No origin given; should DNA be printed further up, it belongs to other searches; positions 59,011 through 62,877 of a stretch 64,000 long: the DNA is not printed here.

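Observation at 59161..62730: LptF/G permease fused to LptA-like and LptD-like domains in one 1189-aa ORF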

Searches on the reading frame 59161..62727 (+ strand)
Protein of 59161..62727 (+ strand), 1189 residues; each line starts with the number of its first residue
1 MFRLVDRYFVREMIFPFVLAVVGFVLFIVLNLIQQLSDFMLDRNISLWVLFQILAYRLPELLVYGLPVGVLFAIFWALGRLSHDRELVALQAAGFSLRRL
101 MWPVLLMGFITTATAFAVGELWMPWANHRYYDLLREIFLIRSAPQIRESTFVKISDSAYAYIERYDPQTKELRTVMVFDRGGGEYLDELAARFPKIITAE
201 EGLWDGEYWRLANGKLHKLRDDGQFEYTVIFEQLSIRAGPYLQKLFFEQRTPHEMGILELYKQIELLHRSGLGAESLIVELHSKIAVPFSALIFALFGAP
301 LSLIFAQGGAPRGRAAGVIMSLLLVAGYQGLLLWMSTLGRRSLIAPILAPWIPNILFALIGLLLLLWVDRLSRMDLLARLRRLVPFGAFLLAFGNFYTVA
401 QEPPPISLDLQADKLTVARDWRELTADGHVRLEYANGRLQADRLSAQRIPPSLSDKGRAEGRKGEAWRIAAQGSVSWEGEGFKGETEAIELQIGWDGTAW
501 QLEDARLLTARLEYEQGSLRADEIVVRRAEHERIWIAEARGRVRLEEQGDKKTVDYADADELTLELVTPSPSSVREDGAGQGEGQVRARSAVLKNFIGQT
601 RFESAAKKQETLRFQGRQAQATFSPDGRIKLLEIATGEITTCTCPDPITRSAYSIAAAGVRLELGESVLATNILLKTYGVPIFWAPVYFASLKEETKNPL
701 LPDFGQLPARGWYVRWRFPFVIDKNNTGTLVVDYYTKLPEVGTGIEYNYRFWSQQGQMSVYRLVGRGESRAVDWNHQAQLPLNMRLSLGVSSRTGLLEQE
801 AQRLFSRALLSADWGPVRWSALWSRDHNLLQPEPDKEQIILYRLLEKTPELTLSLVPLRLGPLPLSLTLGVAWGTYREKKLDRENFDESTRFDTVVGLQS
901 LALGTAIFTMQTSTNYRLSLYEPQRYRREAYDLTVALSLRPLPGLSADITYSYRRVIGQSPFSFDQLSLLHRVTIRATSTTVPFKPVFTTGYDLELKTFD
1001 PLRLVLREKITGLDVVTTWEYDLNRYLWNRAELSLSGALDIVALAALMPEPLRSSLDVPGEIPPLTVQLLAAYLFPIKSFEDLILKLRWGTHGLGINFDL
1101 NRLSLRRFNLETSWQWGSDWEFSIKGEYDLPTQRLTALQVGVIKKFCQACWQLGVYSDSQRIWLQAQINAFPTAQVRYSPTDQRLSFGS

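Call 4: search_protein_families(library=ncbifam, proteins=[window:59161-62727:+], max_evalue=1)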
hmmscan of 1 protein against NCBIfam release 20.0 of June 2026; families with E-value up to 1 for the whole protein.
window:59161-62727:+ (1189 aa): 3 families
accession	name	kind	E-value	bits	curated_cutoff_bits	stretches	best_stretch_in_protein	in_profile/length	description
TIGR04407.1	LptF_YjgP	equivalog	1.7e-51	175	230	1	5-367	2-347/347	LPS export ABC transporter permease LptF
TIGR04408.1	LptG_lptG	equivalog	1.9e-49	168.2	240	1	5-367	2-350/351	LPS export ABC transporter permease LptG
TIGR03002.1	outer_YhbN_LptA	equivalog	0.066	13.1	71.7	0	516-562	36-85/142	lipopolysaccharide transport periplasmic protein LptA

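Call 6: search_protein_families(library=pfam, proteins=[window:59161-62727:+], max_evalue=1)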
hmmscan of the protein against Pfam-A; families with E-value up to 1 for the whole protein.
window:59161-62727:+ (1189 aa): 4 families
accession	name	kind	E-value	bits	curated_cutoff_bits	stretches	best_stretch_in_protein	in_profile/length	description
PF03739.19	LptF_LptG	-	7.9e-81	272.3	27.9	1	7-366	1-352/353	Lipopolysaccharide export system permease LptF/LptG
PF02687.27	FtsX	-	0.032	14.7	25.5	1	69-119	12-62/120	FtsX-like permease C-terminal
PF03968.19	LptD_N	-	0.065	13.9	20.4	0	411-492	3-79/113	LptA/(LptD N-terminal domain) LPS transport protein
PF10584.14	Proteasome_A_N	-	0.21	11.7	27.7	0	622-629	7-14/23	Proteasome subunit A N-terminal signature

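Call 31: predict_structure(alignment_id=A1)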
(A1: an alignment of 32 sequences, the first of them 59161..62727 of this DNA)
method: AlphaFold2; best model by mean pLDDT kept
length: 1189 residues; sequences in the alignment: 32
mean_pLDDT: 78.7   pTM: 0.50
mean pLDDT of the five models: 78.7, 76.5, 76.2, 75.2, 75.0
residues with pLDDT >= 90: 298; 70-90: 604; 50-70: 202; < 50: 85
segments of 3 or more residues with pLDDT < 50: 1-5, 140-146, 242-248, 374-406, 453-463, 572-583, 1056-1059
pLDDT, mean of each block of 10 residues (from residue 1): 47 65 66 57 64 83 79 73 59 64 81 86 85 64 48 70 74 82 62 76 80 84 76 74 46 79 74 73 88 82 63 62 77 83 82 88 75 47 40 31 49 81 82 83 86 46 70 87 89 77 88 89 87 82 81 78 86 43 70 92 78 92 83 92 88 91 86 89 84 63 70 84 86 85 93 92 86 95 93 85 90 92 91 60 86 88 85 91 82 93 81 93 73 94 91 86 75 95 91 93 93 90 93 90 65 52 83 93 90 89 88 84 88 83 88 85 86 80 67
secondary structure, 60 per line:
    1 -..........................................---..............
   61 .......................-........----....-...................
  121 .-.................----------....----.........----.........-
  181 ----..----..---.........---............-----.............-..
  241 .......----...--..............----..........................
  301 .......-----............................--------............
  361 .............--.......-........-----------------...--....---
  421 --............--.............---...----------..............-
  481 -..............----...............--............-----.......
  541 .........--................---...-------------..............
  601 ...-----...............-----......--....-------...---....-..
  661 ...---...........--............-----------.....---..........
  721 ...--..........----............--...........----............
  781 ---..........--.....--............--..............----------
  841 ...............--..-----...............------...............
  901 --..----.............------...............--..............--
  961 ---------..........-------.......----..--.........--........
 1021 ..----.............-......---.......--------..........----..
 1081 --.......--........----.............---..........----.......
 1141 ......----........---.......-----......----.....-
elements in order (helices of 4 or more, strands of 3 or more residues): H2-43 H47-83 H85-92 H97-100 H102-121 H123-139 E150-153 E158-166 E171-179 E196-204 E208-219 E225-237 H239-247 H257-270 H275-307 H313-340 H349-373 H376-382 H384-391 E409-411 E414-417 E423-434 E437-449 E466-479 E482-495 E500-514 E517-528 E534-549 E552-567 E587-603 E609-623 E629-634 E637-640 E654-657 E659-663 E667-677 E680-691 E703-707 E711-723 E726-735 E740-751 E754-764 E769-780 E784-793 H796-800 E803-814 E817-830 E841-855 E865-879 E886-900 E909-921 E928-942 E945-958 E970-979 E987-993 E1002-1010 E1013-1022 E1027-1039 H1041-1046 H1050-1056 E1065-1074 E1083-1089 E1092-1099 E1104-1116 E1120-1129 E1134-1146 E1151-1158 E1162-1168 E1174-1179 E1184-1188

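Call 34: fold_search(model_id=the predicted structure, library=pdb)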
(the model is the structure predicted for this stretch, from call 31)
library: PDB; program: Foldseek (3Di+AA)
matches with E <= 10: 848; with E <= 0.001: 85
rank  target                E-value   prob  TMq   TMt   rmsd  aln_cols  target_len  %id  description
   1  4q35_A                1.8e-22  1.00  0.27  0.37  13.5       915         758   10  Structure of a membrane protein (released 2014-06-25)
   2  9kn3_A                2.8e-21  1.00  0.26  0.35  13.8       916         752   11  Cryo-EM structure of LptDEM complex from Escherichia coli (released 2025-07-23)
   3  5iv9_A                3.4e-21  1.00  0.24  0.33  14.0       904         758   10  The LPS Transporter LptDE from Klebsiella pneumoniae, full-length (released 2016-05-18)
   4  8h1r_D                4.7e-21  1.00  0.25  0.34  14.0       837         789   12  Crystal structure of LptDE-YifL complex (released 2023-10-25)
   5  8h1s_C                5.1e-20  1.00  0.25  0.33  14.2       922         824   12  Crystal structure of apo-LptDE complex (released 2023-10-11)
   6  9ia0_A                6.8e-20  1.00  0.25  0.36  13.0       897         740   10  LpDE from Escherichia coli (released 2025-12-10)
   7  8h1s_A                9.5e-20  1.00  0.24  0.33  14.7       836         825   11  Crystal structure of apo-LptDE complex (released 2023-10-11)
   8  9a39_MODEL_1_A        1.4e-19  1.00  0.27  0.36  13.4       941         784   11  Model of E. coli LptD by in-cell photo-crosslinking MS and deep learning (released 2023-02-24)
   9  8h1r_A                2.0e-19  1.00  0.26  0.36  14.0       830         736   12  Crystal structure of LptDE-YifL complex (released 2023-10-25)
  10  9rpr_A                7.4e-19  1.00  0.25  0.36  12.9       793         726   10  Cryo-EM structure of LptDEM complex containing Shigella flexneri LptE and endogenous E. coli LptD and LptM (released 2025-12-10)
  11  9ia5_A                2.3e-18  1.00  0.26  0.36  12.6       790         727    9  LpDEM from Escherichia coli (released 2025-12-10)
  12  9rps_A                1.3e-17  1.00  0.26  0.36  12.5       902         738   10  Cryo-EM structure of Shigella flexneri LptDE in complex with RTP45 superinfection exclusion protein from RTP bacteriop (released 2025-12-10)
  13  9fz5_A                2.2e-17  1.00  0.25  0.36  14.0       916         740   10  Cryo-EM structure of LptDE-YedD complex from Escherichia Coli (released 2025-04-09)
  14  9ia2_A                6.8e-17  1.00  0.25  0.36  12.9       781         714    9  LpDEM from Escherichia coli (released 2025-12-10)
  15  7omm_A                7.9e-17  1.00  0.29  0.44  12.1       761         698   11  Cryo-EM structure of N. gonorhoeae LptDE in complex with ProMacrobodies (MBPs have not been built de novo) (released 2022-05-04)
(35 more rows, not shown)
